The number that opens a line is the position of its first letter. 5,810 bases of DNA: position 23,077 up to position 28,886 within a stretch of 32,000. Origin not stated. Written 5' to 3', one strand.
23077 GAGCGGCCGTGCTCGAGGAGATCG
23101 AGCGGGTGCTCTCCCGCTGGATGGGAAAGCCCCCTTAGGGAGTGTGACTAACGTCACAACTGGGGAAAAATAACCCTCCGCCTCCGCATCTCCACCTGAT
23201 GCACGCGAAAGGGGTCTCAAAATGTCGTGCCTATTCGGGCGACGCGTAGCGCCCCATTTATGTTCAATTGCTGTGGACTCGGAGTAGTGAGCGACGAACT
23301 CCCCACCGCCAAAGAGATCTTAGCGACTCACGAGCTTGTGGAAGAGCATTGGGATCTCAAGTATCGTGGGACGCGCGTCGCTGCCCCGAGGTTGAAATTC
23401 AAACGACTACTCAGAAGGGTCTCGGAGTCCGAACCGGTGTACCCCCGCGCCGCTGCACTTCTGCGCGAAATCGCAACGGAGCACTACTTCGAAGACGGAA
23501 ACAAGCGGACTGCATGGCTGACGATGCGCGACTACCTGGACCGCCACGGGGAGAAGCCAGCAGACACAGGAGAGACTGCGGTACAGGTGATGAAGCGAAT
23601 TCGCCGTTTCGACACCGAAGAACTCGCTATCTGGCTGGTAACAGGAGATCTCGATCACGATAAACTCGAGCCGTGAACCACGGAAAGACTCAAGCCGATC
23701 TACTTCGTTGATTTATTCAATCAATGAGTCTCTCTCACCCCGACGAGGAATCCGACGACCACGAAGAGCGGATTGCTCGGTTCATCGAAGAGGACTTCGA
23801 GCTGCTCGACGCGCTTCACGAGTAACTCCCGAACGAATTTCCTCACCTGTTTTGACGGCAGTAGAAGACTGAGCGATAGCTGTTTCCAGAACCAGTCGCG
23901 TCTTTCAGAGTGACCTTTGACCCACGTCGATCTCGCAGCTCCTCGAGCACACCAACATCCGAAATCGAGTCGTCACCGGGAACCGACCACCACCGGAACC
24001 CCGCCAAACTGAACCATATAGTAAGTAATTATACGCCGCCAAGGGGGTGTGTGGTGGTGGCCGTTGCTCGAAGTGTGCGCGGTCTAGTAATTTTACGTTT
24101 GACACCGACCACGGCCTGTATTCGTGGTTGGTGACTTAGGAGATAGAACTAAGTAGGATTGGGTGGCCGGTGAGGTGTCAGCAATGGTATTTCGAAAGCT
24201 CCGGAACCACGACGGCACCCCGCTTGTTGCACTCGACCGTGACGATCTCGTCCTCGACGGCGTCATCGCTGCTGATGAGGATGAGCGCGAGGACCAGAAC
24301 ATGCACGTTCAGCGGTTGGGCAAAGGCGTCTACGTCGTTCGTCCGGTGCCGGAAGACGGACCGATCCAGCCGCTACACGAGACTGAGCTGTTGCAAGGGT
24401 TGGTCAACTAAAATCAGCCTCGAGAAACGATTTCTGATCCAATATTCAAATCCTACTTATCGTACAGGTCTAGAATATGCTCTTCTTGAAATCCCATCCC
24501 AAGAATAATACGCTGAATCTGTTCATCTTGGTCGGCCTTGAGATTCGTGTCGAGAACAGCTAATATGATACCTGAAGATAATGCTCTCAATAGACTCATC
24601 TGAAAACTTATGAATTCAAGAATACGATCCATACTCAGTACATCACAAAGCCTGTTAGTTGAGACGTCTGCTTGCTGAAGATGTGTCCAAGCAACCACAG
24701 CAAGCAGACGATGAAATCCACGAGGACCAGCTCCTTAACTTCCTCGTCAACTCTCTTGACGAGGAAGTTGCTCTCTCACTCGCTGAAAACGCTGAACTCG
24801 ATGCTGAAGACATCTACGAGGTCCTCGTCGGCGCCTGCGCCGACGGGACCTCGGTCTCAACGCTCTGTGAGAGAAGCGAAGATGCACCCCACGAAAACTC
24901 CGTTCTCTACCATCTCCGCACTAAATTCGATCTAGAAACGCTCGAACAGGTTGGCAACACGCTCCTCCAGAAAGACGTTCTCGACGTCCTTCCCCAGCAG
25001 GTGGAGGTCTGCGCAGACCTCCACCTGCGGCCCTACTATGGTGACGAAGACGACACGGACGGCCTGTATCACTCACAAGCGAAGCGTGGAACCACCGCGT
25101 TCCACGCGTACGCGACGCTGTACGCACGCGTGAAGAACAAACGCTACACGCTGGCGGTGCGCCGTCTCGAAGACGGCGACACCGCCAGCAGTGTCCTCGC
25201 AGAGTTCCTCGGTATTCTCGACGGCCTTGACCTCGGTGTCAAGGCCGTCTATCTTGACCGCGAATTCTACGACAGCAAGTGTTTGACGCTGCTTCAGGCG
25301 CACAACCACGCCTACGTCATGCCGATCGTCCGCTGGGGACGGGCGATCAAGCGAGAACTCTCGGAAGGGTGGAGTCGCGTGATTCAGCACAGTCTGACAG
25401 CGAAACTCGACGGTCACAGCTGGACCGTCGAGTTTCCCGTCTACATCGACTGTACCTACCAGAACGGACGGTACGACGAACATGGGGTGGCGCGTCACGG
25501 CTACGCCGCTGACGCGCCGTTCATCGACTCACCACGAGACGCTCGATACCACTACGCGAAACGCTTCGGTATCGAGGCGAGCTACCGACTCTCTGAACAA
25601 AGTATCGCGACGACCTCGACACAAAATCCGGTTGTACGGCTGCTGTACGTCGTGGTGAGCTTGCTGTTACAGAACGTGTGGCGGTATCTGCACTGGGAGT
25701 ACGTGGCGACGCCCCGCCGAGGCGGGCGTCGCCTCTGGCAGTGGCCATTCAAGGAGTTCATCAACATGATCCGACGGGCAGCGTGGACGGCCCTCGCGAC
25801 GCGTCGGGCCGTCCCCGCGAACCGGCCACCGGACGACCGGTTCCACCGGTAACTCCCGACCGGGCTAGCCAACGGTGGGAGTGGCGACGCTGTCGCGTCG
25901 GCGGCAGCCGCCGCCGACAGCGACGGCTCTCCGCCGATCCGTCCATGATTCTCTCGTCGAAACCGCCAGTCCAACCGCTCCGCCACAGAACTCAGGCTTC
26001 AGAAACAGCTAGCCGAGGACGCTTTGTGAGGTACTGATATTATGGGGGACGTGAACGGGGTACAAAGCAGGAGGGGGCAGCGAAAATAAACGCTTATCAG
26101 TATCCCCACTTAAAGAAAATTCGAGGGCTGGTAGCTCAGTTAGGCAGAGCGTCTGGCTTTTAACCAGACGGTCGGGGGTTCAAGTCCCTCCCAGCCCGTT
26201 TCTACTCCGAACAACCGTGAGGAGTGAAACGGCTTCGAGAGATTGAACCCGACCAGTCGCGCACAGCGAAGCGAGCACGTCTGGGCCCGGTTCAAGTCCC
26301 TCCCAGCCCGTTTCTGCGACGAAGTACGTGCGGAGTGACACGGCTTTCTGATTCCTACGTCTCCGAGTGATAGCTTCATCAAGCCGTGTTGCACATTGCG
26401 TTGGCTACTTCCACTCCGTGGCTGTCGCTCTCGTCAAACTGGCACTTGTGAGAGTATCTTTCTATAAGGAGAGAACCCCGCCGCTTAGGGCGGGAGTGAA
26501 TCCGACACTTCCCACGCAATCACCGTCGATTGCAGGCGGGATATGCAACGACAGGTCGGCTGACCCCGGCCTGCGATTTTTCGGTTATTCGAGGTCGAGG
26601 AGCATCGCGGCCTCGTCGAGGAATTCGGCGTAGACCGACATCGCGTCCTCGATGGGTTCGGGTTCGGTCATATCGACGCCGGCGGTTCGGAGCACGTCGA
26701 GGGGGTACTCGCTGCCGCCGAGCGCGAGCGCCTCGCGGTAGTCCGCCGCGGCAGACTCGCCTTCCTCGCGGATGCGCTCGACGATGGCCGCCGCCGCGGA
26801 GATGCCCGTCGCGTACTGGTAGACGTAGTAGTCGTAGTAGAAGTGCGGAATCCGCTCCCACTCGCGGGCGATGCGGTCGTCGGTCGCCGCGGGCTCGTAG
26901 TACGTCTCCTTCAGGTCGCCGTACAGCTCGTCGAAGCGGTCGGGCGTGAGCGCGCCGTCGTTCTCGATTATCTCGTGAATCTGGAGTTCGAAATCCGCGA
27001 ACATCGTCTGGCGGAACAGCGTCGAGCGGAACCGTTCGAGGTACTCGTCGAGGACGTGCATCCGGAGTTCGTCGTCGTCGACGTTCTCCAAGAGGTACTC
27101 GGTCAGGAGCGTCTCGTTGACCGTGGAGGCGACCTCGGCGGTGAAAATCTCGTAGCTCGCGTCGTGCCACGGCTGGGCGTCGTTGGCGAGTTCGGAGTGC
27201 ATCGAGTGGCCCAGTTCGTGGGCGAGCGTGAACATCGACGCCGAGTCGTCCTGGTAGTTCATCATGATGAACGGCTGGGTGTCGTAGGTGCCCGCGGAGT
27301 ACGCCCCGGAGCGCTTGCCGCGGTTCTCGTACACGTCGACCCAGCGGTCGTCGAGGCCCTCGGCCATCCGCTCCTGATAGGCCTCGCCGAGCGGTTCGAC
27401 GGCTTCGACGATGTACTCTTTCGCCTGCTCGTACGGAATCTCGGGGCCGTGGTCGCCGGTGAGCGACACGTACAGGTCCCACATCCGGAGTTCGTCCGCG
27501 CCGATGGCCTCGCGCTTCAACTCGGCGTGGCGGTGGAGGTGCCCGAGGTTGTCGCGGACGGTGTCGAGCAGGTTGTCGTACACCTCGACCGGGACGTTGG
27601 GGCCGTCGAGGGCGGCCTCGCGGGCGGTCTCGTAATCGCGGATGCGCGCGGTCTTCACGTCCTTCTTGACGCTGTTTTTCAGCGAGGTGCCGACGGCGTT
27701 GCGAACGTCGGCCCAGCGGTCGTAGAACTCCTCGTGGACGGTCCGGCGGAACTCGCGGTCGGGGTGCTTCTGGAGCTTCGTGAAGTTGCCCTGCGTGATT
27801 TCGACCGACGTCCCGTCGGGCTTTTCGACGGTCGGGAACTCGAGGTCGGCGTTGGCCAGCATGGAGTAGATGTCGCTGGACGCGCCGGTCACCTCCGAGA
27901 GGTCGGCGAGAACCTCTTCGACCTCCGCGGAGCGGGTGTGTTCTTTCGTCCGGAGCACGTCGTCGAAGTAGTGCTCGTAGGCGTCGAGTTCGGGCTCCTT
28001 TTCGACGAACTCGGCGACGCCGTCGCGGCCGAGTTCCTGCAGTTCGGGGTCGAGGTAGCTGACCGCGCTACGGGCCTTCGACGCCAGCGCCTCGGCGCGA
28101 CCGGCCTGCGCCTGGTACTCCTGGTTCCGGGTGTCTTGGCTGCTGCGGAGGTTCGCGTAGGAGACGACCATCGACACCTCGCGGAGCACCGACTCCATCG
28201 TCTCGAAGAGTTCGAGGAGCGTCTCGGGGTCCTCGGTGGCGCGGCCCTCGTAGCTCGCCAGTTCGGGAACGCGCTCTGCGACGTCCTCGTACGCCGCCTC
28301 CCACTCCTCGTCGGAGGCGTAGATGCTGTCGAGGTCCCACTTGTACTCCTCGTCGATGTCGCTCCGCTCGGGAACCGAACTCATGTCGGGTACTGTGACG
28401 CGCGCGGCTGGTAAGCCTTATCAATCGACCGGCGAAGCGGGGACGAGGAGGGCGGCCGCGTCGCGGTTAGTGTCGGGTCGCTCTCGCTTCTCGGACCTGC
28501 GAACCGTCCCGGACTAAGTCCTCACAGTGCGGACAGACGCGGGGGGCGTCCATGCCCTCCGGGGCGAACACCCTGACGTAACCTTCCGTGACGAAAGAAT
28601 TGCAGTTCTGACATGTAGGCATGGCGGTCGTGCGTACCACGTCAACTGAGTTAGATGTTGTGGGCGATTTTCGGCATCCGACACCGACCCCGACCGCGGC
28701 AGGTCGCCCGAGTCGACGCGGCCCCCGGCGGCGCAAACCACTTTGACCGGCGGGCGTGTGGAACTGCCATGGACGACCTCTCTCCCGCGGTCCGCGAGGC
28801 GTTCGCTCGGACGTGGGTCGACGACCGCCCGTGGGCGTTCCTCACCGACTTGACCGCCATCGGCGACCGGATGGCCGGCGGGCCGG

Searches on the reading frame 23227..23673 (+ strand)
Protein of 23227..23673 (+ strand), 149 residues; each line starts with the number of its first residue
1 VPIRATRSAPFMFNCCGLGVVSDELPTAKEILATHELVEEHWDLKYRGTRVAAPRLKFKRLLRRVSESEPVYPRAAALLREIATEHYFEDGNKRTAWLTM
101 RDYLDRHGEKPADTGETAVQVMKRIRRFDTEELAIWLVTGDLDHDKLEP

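Call 9: search_protein_families(library=pfam, proteins=[window:23227-23673:+], max_evalue=0.1)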
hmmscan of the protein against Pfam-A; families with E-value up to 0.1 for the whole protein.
window:23227-23673:+ (149 aa): 1 family
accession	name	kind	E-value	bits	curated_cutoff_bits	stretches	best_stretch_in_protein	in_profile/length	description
PF02661.23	Fic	-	2.9e-08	34.9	24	1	51-103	36-92/93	Fic/DOC family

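Call 87: search_protein_families(library=padloc, proteins=[window:23227-23673:+], max_evalue=0.01)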
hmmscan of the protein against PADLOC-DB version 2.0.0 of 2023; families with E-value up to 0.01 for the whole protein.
window:23227-23673:+ (149 aa): 3 families
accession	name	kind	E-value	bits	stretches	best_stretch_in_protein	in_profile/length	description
PDLC04965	PDC-S23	-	8.5e-05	20.1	1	73-116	247-289/327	-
PDLC04963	PDC-S23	-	0.00012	19.7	1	73-119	230-276/312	-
PDLC04848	PDC-S05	-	0.0015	16.2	1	74-107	212-245/291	-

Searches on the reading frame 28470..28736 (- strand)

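Call 88: search_protein_families(library=pfam, proteins=[window:28470-28736:-], max_evalue=0.01)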
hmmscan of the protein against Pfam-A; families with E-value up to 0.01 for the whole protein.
window:28470-28736:- (89 aa): 1 family
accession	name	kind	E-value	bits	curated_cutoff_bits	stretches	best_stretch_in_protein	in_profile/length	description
PF24444.1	DUF7563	-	2.7e-13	49.6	27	1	39-74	1-35/39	Family of unknown function (DUF7563)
